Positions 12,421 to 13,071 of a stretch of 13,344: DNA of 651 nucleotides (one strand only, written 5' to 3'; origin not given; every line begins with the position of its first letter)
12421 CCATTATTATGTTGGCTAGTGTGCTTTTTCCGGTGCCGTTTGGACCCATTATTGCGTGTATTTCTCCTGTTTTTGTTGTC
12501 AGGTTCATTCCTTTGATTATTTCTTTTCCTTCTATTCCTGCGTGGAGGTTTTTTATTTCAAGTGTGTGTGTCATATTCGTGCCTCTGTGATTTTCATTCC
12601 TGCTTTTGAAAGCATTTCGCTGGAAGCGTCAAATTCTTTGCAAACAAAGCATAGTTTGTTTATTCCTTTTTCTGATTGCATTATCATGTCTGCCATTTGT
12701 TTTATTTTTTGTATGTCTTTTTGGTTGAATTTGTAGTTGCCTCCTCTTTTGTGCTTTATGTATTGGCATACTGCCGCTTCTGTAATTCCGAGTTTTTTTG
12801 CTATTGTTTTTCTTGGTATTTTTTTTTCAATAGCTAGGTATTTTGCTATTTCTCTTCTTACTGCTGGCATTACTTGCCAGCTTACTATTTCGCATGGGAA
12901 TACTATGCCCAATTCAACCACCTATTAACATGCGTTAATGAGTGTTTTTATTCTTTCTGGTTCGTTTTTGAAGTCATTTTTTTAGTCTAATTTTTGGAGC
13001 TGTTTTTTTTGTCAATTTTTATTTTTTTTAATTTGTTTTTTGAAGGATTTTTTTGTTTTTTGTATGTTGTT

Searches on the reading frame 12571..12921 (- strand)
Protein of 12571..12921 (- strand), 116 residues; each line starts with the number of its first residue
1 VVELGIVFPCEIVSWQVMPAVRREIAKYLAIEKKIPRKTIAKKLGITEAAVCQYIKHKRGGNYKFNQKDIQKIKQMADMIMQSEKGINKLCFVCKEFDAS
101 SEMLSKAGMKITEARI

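Call 5: search_protein_families(library=pfam, proteins=[window:12571-12921:-], max_evalue=0.01)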
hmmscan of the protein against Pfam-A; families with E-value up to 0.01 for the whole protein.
window:12571-12921:- (116 aa): 3 families
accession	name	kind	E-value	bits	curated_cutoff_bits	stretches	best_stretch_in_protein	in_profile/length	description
PF13384.12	HTH_23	-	0.00036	20.7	24.6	1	22-60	7-44/50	Homeodomain-like domain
PF08279.18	HTH_11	-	0.00097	19.4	25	1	23-56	3-37/55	HTH domain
PF15943.11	YdaS_toxin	-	0.0075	16.5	30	0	37-60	11-34/65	Bacterial toxin YdaS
